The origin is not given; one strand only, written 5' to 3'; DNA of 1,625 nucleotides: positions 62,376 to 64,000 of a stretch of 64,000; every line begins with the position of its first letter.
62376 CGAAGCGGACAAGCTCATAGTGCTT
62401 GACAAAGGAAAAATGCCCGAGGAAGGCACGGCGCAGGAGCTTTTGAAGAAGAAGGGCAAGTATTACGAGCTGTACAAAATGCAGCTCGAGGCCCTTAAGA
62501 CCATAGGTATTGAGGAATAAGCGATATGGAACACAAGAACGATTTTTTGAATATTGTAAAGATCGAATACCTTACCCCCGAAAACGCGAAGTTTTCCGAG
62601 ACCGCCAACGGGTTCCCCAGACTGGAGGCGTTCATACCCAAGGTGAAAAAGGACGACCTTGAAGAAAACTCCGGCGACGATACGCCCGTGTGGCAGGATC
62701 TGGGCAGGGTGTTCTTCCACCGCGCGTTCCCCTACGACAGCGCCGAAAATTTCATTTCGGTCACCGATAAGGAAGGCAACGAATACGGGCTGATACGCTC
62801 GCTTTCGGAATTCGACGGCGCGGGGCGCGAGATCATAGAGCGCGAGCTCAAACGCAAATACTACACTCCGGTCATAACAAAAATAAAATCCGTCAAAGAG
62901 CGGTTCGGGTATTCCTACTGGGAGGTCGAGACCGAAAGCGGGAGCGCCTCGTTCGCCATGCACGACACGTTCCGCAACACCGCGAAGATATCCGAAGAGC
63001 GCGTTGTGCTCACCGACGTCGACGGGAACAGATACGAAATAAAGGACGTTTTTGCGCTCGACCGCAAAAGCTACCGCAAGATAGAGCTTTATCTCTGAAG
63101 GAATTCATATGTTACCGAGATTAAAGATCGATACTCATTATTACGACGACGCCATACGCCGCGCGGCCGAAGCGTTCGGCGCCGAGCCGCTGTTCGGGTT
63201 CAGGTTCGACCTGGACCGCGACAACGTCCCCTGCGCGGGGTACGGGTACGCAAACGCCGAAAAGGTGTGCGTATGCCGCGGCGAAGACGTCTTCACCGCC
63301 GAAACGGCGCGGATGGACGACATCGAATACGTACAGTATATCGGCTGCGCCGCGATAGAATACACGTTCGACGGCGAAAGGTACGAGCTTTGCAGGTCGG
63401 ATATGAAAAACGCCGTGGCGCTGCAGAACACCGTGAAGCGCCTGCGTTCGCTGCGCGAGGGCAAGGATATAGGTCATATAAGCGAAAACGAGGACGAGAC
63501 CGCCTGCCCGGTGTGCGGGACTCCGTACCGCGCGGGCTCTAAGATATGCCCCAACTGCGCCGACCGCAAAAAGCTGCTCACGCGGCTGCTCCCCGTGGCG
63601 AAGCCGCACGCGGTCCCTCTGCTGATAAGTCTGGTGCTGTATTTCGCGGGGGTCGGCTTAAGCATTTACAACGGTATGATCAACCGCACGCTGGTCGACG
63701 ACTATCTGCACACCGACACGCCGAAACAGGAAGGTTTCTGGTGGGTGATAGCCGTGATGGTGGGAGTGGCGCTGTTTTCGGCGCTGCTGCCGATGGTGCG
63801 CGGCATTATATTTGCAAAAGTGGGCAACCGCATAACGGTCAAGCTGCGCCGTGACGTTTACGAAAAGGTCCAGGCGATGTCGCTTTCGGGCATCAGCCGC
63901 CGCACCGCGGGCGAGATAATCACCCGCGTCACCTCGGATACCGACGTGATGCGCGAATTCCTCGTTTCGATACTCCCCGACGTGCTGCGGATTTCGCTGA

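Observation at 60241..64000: ABC - DUF1854 - ABC cassette: a heterodimeric exporter with an embedded small soluble protein of unknown role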

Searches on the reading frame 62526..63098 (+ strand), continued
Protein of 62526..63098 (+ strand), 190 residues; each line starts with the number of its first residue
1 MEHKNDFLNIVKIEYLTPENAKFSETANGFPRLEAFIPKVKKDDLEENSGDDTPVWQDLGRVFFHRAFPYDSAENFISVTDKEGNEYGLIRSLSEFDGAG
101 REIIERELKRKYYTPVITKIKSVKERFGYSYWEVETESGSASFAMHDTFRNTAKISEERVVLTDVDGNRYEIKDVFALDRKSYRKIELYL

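Call 66: search_protein_families(library=ncbifam, proteins=[L001:10584-12782:+, P0165, P0225, P0176, P0191, P0144, P0185, P0268, P0272, P0167], max_evalue=1e-15)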
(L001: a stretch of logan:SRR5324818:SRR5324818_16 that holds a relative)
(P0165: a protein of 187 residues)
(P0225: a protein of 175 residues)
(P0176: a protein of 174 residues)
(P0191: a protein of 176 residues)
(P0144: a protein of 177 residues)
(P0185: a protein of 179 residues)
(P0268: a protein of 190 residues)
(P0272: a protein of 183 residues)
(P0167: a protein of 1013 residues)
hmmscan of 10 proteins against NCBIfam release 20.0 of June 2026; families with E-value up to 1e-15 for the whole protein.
L001:10584-12782:+ (732 aa): 141 families (the best 25 are shown)
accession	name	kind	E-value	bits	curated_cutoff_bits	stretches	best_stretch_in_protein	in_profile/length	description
NF052233.1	CphA_assoc_ABC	equivalog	8.8e-161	536.9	880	1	67-728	75-747/766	cyanophycin metabolism-associated ABC transporter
TIGR02203.1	MsbA_lipidA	equivalog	1.5e-135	452.9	602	1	158-721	3-566/572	lipid A export permease/ATP-binding protein MsbA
TIGR02204.1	MsbA_rel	hypoth_equivalog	8.6e-126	420.9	780.4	1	155-724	4-575/576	ABC transporter, permease/ATP-binding protein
TIGR00958.1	3a01208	subfamily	3.8e-122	408.9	874.6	1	151-721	143-711/711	antigen peptide transporter 2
NF045513.1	HepA_fam_ABC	equivalog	5.8e-121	404.8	725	1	200-720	84-605/610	heterocyst formation ABC transporter subunit HepA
TIGR01846.1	type_I_sec_HlyB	subfamily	2.9e-116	389.5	725.55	1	213-724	180-692/694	type I secretion system permease/ATPase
NF008381.0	PRK11176.1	equivalog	6.4e-111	371.5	867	1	156-723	12-578/582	lipid A ABC transporter ATP-binding protein/permease MsbA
NF010178.0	PRK13657.1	equivalog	1.7e-99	333.9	733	1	208-725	53-571/588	glucan ABC transporter ATP-binding protein/ permease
TIGR03375.1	type_I_sec_LssB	subfamily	2.4e-98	330.2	693.1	1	212-712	189-690/696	type I secretion system permease/ATPase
TIGR03797.1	NHLM_micro_ABC2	equivalog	9.9e-92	308.5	709.4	1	169-727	136-686/686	NHLP bacteriocin export ABC transporter permease/ATPase subunit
NF008055.0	PRK10789.1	equivalog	2.3e-90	303.7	845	1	194-722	41-569/590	SmdA family multidrug ABC transporter permease/ATP-binding protein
TIGR02857.1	CydD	equivalog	3e-90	303.7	435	1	172-696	6-529/529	thiol reductant ABC exporter subunit CydD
NF008056.1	PRK10790.1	equivalog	9.8e-88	295.1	746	1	156-730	10-581/584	SmdB family multidrug efflux ABC transporter permease/ATP-binding protein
TIGR03796.1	NHLM_micro_ABC1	equivalog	2.2e-87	293.9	853.3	1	156-721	145-709/710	NHLP family bacteriocin export ABC transporter peptidase/permease/ATPase subunit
TIGR01193.1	bacteriocin_ABC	subfamily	8.5e-80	269.2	523.85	1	153-721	140-706/708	peptide cleavage/export ABC transporter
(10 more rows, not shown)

P0165 (187 aa): 1 family
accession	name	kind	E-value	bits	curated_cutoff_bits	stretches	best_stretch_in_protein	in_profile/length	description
NF052234.1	CphA_assoc_prot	equivalog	5.3e-27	94.5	150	1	45-186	9-151/152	cyanophycin metabolism-associated DUF1854 family protein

P0225 (175 aa): 1 family
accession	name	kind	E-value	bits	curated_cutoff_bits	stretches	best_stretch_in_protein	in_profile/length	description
NF052234.1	CphA_assoc_prot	equivalog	2e-29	102.3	150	1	31-171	8-148/152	cyanophycin metabolism-associated DUF1854 family protein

P0176 (174 aa): 1 family
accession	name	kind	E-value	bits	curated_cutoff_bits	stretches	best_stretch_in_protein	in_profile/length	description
NF052234.1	CphA_assoc_prot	equivalog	1.2e-22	80.3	150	1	37-173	16-152/152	cyanophycin metabolism-associated DUF1854 family protein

P0191 (176 aa): 1 family
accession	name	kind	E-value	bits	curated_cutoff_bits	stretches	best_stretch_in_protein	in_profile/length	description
NF052234.1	CphA_assoc_prot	equivalog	2e-19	69.9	150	1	38-175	14-151/152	cyanophycin metabolism-associated DUF1854 family protein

P0144 (177 aa): 1 family
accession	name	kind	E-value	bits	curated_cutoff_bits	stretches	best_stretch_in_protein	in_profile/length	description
NF052234.1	CphA_assoc_prot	equivalog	1.7e-21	76.6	150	1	42-177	17-152/152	cyanophycin metabolism-associated DUF1854 family protein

P0185 (179 aa): 1 family
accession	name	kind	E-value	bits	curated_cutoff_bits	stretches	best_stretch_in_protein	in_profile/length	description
NF052234.1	CphA_assoc_prot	equivalog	1.6e-17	63.7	150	1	35-178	8-151/152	cyanophycin metabolism-associated DUF1854 family protein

P0268 (190 aa): 1 family
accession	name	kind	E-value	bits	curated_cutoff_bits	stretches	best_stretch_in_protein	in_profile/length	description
NF052234.1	CphA_assoc_prot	equivalog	7.6e-17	61.5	150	1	51-187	15-149/152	cyanophycin metabolism-associated DUF1854 family protein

P0272 (183 aa): 1 family
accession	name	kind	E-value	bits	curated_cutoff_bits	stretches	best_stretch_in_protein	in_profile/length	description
NF052234.1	CphA_assoc_prot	equivalog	1.6e-23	83.2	150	1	38-180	9-149/152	cyanophycin metabolism-associated DUF1854 family protein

P0167 (1013 aa): 140 families (the best 25 are shown)
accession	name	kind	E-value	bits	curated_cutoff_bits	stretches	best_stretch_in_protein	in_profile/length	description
NF052233.1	CphA_assoc_ABC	equivalog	3.4e-177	591.1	880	1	144-769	115-749/766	cyanophycin metabolism-associated ABC transporter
TIGR02203.1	MsbA_lipidA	equivalog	7.4e-132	440.7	602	1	194-764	2-570/572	lipid A export permease/ATP-binding protein MsbA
TIGR02204.1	MsbA_rel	hypoth_equivalog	1.4e-129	433.4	780.4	1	195-763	7-575/576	ABC transporter, permease/ATP-binding protein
TIGR00958.1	3a01208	subfamily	5.3e-120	401.8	874.6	1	191-759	146-710/711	antigen peptide transporter 2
NF010178.0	PRK13657.1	equivalog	7.8e-118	394.4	733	1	192-763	5-570/588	glucan ABC transporter ATP-binding protein/ permease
TIGR01846.1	type_I_sec_HlyB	subfamily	1.6e-115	387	725.55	1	200-764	133-693/694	type I secretion system permease/ATPase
NF045513.1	HepA_fam_ABC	equivalog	1.3e-114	383.9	725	1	248-763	94-609/610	heterocyst formation ABC transporter subunit HepA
NF008381.0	PRK11176.1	equivalog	2.9e-110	369.3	867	1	235-763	53-579/582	lipid A ABC transporter ATP-binding protein/permease MsbA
TIGR03796.1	NHLM_micro_ABC1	equivalog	1.6e-106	357.2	853.3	1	199-761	147-710/710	NHLP family bacteriocin export ABC transporter peptidase/permease/ATPase subunit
NF008055.0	PRK10789.1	equivalog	1.6e-104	350.5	845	1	200-764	11-572/590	SmdA family multidrug ABC transporter permease/ATP-binding protein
TIGR01192.1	chvA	subfamily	3.1e-98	329.9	585.4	1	192-762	5-569/585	glucan export ABC transporter ATP-binding protein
TIGR03375.1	type_I_sec_LssB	subfamily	9.4e-93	311.7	693.1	1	260-752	200-691/696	type I secretion system permease/ATPase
TIGR03797.1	NHLM_micro_ABC2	equivalog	1.6e-89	301.2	709.4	1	194-763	123-685/686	NHLP bacteriocin export ABC transporter permease/ATPase subunit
NF008056.1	PRK10790.1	equivalog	7.9e-88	295.4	746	1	196-765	13-577/584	SmdB family multidrug efflux ABC transporter permease/ATP-binding protein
TIGR02857.1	CydD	equivalog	1.3e-80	271.9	435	1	205-734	2-528/529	thiol reductant ABC exporter subunit CydD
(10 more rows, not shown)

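Call 67: list_cluster_members(proteins=[P0165, P0225, P0176, P0191, P0144, P0185, P0151, P0272, P0167, P0194])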
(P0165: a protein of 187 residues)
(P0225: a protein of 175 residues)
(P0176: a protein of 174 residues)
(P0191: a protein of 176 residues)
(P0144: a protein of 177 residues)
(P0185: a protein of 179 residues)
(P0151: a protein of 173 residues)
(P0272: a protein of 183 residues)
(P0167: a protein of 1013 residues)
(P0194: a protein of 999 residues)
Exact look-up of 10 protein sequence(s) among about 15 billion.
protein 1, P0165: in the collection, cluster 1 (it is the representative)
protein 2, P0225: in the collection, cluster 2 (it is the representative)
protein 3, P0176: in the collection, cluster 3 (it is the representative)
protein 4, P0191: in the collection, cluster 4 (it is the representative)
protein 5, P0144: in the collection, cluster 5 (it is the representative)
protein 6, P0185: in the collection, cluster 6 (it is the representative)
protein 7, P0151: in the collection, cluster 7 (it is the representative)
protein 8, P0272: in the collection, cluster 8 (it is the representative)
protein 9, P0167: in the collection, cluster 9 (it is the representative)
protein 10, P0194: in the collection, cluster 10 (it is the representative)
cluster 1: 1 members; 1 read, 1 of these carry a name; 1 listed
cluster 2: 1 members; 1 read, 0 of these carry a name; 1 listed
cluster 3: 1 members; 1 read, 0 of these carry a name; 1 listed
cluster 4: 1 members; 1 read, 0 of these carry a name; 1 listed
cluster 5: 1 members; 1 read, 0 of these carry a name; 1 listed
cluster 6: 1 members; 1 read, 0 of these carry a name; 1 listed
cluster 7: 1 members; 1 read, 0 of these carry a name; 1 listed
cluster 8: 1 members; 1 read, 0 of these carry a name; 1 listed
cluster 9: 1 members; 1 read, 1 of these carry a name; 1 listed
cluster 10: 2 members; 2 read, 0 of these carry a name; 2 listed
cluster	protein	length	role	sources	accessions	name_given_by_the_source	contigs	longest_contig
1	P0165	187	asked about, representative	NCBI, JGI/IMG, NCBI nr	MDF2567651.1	MAG: hypothetical protein K0R90_1107 [Oscillospiraceae bacterium] | hypothetical protein | hypothetical protein [Oscillospiraceae bacterium]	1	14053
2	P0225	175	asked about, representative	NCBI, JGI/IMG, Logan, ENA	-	-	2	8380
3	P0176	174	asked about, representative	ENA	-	-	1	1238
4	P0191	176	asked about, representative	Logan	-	-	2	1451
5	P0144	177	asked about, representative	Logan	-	-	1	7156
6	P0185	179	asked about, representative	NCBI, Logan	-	-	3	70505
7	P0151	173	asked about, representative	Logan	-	-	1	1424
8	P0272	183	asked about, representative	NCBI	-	-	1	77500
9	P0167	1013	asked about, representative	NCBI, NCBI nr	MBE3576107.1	MAG: DUF1854 domain-containing protein [Limnochordales bacterium] | DUF1854 domain-containing protein [Limnochordales bacterium]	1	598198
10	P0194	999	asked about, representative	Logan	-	-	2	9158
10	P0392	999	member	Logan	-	-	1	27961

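Call 70: search_protein_families(library=padloc, proteins=[window:62526-63098:+, L001:10584-12782:+, L001:12826-13764:+, L001:13768-14733:+], max_evalue=0.001)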
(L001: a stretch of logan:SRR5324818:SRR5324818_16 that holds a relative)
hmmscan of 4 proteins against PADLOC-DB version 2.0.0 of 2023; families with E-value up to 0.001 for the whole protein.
window:62526-63098:+ (190 aa): 0 families

L001:10584-12782:+ (732 aa): 3 families
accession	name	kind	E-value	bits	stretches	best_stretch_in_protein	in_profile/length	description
PDLC04135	mad3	-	2.2e-32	111.1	2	621-714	259-360/374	mads_3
PDLC04140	mad8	-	1.1e-12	46.2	1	500-687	12-237/314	mads_8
PDLC02914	ATPase-Toprim_I-B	-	6.7e-07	26.8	0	599-693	162-256/443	-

L001:12826-13764:+ (312 aa): 0 families

L001:13768-14733:+ (321 aa): 0 families

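Call 71: search_protein_families(library=ncbifam, proteins=[L001:12826-13764:+, L001:13768-14733:+, L001:14765-16189:+], max_evalue=0.00001)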
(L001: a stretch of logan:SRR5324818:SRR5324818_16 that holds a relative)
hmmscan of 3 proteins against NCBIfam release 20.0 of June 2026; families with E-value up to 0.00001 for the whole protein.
L001:12826-13764:+ (312 aa): 0 families

L001:13768-14733:+ (321 aa): 0 families

L001:14765-16189:+ (474 aa): 8 families
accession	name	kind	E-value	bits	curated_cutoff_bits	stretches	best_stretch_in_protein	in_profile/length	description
NF003211.1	PRK04173.1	equivalog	2.6e-206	685.8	312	1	8-468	1-454/454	glycine--tRNA ligase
TIGR00389.1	glyS_dimeric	equivalog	2.5e-160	534.7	243.3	3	7-246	2-232/565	glycine--tRNA ligase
NF011484.0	PRK14894.1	equivalog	1.3e-140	469.1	1050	3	116-355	83-338/539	glycine--tRNA ligase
TIGR00418.1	thrS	equivalog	2.5e-14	53.1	383.65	1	117-272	203-358/565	threonine--tRNA ligase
NF003068.0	PRK03991.1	equivalog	2.8e-10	39.2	484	1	315-470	446-590/613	threonine--tRNA ligase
NF006625.0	PRK09194.1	equivalog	1.3e-06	27.6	558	0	167-224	98-155/559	proline--tRNA ligase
TIGR00408.1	proS_fam_I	equivalog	2.2e-06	26.8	437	0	367-470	274-379/475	proline--tRNA ligase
NF008979.1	PRK12325.1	exception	4.9e-06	25.7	550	0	372-467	341-435/437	proline--tRNA ligase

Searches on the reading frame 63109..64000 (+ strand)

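Call 6: search_protein_families(library=pfam, proteins=[window:63109-64000:+], max_evalue=0.01)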
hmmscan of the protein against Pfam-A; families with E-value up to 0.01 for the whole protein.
window:63109-64000:+ (297 aa): 6 families
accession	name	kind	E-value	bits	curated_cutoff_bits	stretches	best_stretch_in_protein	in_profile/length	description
PF00664.28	ABC_membrane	-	7.5e-16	59.1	28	1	171-293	1-123/274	ABC transporter transmembrane region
PF13240.11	Zn_Ribbon_1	-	0.00059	20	25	1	133-150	2-19/23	zinc-ribbon domain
PF07264.17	EI24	-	0.0013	19.3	32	1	168-250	19-98/199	Sulfate transporter CysZ/Etoposide-induced protein 2.4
PF12773.13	DZR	-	0.0026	18.3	27.3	1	130-150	24-44/45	Double zinc ribbon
PF13248.11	Zn_ribbon_3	-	0.0036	17.1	27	1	130-150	2-22/26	zinc-ribbon domain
PF07331.16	TctB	-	0.0097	16.5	29.1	0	165-230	28-89/137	Tripartite tricarboxylate transporter TctB family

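Call 7: search_protein_families(library=ncbifam, proteins=[window:63109-64000:+], max_evalue=0.01)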
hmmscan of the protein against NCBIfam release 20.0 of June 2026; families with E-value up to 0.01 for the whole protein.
window:63109-64000:+ (297 aa): 21 families
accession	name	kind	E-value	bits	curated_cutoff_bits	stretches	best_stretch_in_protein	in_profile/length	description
NF052233.1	CphA_assoc_ABC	equivalog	4.9e-19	68.2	880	1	66-287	74-306/766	cyanophycin metabolism-associated ABC transporter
NF008056.1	PRK10790.1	equivalog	9.3e-12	44.2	746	1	156-294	10-148/584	SmdB family multidrug efflux ABC transporter permease/ATP-binding protein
TIGR02204.1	MsbA_rel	hypoth_equivalog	8e-11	41.3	780.4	1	155-287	4-134/576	ABC transporter, permease/ATP-binding protein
TIGR00958.1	3a01208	subfamily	1.2e-08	33.8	874.6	1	151-293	143-283/711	antigen peptide transporter 2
TIGR02203.1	MsbA_lipidA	equivalog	2.5e-08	32.9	602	1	158-292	3-136/572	lipid A export permease/ATP-binding protein MsbA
TIGR01194.1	cyc_pep_trnsptr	subfamily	1.6e-07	30.3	286.2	1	172-290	21-131/554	cyclic peptide export ABC transporter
TIGR02857.1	CydD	equivalog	4.3e-07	29.2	435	1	172-293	6-126/529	thiol reductant ABC exporter subunit CydD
TIGR01846.1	type_I_sec_HlyB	subfamily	1.5e-06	26.9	725.55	1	213-286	180-253/694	type I secretion system permease/ATPase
NF008379.0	PRK11174.1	equivalog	2.4e-06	26.5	684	1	186-292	39-144/588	heme ABC transporter permease/ATP-binding protein CydD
TIGR03796.1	NHLM_micro_ABC1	equivalog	2.3e-05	22.8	853.3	1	156-284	145-267/710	NHLP family bacteriocin export ABC transporter peptidase/permease/ATPase subunit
NF008055.0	PRK10789.1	equivalog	8e-05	21.2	845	1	193-280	40-126/590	SmdA family multidrug ABC transporter permease/ATP-binding protein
NF008381.0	PRK11176.1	equivalog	8.7e-05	21.1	867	1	156-281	12-135/582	lipid A ABC transporter ATP-binding protein/permease MsbA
NF000474.1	tet_ABC_46_A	exception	0.00019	20.1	1250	1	173-283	19-127/574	tetracycline efflux ABC transporter Tet(46) subunit A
NF045998.1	cleave_ABC_plasm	equivalog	0.00025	19.5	500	1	172-291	156-272/673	Mbov_0121 family peptidase domain-containing ABC transporter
TIGR02868.1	CydC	equivalog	0.00075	18.2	329.05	1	241-287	83-129/530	thiol reductant ABC exporter subunit CydC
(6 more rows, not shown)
